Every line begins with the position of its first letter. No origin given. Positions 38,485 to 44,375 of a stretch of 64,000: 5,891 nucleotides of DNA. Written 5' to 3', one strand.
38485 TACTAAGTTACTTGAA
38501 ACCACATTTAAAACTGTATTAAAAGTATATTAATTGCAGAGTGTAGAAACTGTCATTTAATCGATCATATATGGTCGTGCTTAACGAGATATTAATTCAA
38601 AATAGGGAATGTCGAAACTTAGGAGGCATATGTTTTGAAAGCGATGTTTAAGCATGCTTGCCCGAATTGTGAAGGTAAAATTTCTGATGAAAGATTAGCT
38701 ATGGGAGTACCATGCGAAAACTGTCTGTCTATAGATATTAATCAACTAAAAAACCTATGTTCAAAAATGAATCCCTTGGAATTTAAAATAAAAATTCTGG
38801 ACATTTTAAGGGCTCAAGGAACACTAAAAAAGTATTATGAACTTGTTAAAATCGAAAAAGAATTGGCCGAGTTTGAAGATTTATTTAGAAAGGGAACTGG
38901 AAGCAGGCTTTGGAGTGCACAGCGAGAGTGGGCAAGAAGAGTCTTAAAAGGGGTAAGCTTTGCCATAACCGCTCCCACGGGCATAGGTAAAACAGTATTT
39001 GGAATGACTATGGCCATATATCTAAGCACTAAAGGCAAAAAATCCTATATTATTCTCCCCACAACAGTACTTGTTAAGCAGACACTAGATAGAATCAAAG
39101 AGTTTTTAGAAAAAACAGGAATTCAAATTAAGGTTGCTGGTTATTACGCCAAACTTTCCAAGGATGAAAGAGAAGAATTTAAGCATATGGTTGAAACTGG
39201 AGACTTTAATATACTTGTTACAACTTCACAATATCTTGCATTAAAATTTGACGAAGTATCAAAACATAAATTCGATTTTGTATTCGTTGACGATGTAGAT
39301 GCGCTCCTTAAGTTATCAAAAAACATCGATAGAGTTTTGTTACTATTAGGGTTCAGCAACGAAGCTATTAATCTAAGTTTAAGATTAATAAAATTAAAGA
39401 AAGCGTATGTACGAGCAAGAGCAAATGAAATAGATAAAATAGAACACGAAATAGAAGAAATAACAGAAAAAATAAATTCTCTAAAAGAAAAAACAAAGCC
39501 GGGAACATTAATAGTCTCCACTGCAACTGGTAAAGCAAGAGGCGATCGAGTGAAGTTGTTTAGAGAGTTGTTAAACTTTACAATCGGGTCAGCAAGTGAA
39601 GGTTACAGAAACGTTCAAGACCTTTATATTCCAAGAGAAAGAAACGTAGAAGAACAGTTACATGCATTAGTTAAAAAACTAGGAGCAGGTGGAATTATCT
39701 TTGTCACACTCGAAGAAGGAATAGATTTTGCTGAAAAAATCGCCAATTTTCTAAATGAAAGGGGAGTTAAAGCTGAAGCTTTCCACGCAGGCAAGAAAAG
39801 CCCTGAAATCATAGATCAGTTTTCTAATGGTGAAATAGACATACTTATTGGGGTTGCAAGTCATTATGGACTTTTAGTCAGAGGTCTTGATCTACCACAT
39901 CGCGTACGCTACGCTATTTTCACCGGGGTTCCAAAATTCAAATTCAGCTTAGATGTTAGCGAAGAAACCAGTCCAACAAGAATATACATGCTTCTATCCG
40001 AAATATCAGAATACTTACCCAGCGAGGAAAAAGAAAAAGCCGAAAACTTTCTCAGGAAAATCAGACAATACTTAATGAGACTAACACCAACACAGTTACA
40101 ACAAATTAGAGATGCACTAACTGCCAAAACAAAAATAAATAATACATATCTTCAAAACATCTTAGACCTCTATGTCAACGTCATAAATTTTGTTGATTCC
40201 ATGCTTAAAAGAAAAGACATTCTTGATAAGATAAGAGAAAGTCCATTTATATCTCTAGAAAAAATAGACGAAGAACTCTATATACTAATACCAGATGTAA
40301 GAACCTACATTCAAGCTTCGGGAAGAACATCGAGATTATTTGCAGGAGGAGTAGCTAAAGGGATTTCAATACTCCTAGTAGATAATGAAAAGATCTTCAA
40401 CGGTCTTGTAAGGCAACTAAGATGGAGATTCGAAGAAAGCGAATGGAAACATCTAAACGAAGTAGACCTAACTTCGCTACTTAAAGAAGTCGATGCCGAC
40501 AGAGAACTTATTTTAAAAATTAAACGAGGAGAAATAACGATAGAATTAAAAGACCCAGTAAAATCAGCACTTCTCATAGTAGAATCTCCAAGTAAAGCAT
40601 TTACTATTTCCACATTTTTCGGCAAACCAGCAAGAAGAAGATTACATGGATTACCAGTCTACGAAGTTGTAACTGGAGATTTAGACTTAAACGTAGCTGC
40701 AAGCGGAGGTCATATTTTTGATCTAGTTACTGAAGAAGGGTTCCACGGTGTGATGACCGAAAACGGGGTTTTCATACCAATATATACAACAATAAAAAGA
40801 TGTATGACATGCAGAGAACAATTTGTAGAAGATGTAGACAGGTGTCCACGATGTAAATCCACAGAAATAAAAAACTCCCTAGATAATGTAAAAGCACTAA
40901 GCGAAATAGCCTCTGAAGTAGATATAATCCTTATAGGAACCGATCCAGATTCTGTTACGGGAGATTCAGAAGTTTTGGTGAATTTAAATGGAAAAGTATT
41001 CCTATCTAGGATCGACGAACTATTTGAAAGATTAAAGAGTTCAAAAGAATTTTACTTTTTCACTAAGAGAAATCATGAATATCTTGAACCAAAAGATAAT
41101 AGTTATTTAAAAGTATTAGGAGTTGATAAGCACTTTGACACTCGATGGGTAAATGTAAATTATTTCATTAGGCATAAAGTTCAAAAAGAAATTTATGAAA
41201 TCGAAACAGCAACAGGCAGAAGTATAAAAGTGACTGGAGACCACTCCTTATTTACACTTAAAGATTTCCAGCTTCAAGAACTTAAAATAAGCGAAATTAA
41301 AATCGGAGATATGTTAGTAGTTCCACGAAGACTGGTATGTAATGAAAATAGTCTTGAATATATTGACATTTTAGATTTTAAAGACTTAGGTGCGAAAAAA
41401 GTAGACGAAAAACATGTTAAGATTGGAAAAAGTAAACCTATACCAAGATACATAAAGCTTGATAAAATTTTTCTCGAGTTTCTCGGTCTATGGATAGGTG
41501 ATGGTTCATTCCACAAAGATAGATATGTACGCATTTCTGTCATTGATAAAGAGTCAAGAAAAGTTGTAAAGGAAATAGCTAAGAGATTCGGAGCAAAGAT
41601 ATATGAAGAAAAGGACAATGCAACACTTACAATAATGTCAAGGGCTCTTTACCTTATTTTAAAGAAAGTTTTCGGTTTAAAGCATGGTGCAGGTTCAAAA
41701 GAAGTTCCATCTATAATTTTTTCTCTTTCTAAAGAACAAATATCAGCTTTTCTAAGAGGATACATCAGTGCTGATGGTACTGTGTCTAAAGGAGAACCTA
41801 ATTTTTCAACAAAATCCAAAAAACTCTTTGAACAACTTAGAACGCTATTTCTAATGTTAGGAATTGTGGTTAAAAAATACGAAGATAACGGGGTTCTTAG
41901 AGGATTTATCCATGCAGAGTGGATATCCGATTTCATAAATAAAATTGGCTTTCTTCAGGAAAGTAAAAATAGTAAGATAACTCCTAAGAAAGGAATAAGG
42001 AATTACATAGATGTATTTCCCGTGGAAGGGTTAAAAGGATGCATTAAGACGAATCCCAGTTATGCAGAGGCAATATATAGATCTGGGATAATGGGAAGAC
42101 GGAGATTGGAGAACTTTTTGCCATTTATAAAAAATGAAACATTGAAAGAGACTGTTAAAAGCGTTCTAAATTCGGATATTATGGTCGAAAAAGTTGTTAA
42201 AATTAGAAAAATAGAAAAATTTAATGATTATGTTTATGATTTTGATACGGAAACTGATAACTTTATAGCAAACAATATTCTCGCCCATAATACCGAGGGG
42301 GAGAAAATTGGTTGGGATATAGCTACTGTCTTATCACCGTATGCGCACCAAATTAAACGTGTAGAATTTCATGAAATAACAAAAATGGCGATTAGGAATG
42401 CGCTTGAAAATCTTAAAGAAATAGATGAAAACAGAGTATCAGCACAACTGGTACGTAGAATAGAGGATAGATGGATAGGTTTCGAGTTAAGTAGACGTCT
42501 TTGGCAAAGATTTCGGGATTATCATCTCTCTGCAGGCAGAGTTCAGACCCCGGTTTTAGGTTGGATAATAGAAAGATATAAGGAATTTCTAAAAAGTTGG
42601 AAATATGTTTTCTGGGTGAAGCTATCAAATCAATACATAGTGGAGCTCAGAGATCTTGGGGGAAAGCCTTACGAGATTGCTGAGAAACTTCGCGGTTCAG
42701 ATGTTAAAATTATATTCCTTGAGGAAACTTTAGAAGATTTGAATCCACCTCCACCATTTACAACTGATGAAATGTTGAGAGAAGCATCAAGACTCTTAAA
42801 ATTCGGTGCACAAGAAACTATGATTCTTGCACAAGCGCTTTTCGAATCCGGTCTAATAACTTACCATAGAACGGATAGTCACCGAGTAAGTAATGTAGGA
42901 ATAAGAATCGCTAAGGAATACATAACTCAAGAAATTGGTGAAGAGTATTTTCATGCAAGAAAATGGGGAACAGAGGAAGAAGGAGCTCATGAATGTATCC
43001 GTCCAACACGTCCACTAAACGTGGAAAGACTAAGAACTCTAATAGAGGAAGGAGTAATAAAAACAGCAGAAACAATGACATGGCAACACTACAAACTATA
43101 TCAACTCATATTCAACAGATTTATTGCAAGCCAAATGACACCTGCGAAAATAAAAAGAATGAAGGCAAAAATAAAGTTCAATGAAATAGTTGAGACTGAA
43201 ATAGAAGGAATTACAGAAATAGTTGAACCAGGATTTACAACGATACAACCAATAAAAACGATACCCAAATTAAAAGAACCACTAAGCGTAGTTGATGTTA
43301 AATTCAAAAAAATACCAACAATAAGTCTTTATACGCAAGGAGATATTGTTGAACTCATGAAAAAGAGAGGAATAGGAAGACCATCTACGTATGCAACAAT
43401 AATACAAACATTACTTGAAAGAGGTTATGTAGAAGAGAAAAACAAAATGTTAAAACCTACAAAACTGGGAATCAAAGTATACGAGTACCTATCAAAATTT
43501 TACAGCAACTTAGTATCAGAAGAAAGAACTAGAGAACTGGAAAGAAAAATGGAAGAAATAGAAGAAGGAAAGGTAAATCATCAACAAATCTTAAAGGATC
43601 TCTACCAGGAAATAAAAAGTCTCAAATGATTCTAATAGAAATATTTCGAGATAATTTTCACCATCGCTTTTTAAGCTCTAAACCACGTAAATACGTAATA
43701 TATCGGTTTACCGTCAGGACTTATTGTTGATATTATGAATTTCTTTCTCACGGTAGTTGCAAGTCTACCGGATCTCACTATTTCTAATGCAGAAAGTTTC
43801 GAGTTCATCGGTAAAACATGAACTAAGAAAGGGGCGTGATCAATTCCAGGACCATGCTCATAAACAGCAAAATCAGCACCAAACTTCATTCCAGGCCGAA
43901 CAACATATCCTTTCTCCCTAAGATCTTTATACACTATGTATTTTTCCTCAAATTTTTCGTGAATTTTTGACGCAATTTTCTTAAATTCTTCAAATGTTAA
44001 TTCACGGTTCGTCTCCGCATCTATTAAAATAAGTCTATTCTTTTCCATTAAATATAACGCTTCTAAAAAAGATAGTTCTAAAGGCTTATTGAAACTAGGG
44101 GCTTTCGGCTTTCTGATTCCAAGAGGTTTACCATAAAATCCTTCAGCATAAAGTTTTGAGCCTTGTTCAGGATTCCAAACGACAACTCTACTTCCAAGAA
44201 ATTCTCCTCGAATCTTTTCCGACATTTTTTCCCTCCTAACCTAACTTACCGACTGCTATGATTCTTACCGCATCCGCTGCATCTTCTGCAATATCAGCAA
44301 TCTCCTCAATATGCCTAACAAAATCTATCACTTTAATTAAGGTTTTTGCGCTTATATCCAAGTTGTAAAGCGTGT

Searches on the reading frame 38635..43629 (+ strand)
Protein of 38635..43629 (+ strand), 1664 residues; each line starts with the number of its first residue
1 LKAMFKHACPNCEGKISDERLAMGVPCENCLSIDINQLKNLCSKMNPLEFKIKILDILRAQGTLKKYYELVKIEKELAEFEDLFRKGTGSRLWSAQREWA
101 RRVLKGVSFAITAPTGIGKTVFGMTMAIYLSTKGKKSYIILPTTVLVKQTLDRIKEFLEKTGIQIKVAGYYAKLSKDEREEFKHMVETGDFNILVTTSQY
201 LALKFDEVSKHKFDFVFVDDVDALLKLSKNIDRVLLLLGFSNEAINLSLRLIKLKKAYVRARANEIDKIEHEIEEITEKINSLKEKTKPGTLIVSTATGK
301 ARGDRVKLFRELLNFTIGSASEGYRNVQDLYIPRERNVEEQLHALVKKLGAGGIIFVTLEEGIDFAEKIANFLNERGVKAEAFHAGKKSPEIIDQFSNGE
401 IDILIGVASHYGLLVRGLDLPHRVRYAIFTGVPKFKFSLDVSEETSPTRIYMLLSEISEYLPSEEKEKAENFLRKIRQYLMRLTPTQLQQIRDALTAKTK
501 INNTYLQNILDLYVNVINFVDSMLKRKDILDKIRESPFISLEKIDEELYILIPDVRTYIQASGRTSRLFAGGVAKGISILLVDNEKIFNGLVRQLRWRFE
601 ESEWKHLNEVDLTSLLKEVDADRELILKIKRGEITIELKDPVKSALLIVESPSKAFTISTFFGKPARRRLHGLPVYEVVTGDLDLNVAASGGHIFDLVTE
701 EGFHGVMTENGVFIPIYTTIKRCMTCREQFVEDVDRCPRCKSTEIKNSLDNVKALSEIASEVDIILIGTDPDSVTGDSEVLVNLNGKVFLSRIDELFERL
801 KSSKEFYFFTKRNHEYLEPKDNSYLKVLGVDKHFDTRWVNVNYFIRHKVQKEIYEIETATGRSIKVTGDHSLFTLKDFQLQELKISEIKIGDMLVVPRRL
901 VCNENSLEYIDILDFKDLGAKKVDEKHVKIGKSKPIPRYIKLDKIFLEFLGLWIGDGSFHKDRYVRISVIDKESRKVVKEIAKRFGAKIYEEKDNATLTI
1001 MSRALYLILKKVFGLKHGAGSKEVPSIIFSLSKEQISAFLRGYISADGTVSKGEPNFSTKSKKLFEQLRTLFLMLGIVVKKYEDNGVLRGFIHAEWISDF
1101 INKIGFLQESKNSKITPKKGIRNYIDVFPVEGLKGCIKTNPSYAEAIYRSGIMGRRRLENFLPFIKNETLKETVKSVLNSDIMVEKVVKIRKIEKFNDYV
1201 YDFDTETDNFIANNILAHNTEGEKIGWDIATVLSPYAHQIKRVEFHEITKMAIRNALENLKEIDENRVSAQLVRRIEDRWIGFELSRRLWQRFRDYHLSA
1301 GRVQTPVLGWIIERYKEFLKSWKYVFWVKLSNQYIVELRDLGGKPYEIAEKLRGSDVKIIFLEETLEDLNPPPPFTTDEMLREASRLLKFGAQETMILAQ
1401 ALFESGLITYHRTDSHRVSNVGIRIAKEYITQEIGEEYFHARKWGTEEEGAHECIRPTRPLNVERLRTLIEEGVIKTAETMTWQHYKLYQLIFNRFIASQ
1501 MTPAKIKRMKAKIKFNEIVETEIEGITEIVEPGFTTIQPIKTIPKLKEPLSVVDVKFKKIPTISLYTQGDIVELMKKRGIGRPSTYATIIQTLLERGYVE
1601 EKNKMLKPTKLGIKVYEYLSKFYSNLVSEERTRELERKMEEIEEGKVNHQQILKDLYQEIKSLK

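Call 15: search_protein_families(library=pfam, proteins=[window:38635-43629:+], max_evalue=0.0001)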
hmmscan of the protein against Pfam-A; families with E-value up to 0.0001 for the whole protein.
window:38635-43629:+ (1664 aa): 8 families
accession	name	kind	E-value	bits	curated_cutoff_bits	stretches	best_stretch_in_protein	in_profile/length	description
PF01131.25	Topoisom_bac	-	8.1e-92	308.8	35.1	1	1263-1653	2-410/411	DNA topoisomerase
PF14890.11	Intein_splicing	-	8.6e-24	84.5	35.8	1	792-1219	11-155/155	Intein splicing domain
PF14528.11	LAGLIDADG_3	-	2e-18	66.9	22.5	1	1034-1104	1-81/82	LAGLIDADG-like domain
PF00270.35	DEAD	-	7.3e-15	55.5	26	1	95-227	3-132/167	DEAD/DEAH box helicase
PF01751.28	Toprim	-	2.1e-13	50.7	23.1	1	646-772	2-66/96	Toprim domain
PF17915.7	zf_Rg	-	7.8e-12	44.9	25.5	1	2-49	3-46/49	Reverse gyrase zinc finger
PF04851.21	ResIII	-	5e-11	43.2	22.5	1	94-221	6-134/164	Type III restriction enzyme, res subunit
PF00271.37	Helicase_C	-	1.2e-09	38.8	23.5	0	130-198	11-73/110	Helicase conserved C-terminal domain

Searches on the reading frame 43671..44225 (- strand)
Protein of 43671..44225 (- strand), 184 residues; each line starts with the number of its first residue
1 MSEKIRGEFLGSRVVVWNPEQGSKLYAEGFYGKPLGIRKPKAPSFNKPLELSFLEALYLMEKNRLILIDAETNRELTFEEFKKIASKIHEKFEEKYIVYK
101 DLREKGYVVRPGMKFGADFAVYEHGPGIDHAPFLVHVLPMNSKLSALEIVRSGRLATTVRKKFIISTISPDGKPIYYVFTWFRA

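Call 15: search_protein_families(library=pfam, proteins=[window:43671-44225:-], max_evalue=0.0001)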
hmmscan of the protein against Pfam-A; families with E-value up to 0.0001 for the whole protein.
window:43671-44225:- (184 aa): 2 families
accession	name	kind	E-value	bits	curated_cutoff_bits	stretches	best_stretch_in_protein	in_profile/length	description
PF01974.23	tRNA_int_endo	-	1.3e-31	108.9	27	1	92-173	1-82/85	tRNA intron endonuclease, catalytic C-terminal domain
PF02778.19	tRNA_int_endo_N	-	3.2e-18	65.4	21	1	6-81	2-66/67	tRNA intron endonuclease, N-terminal domain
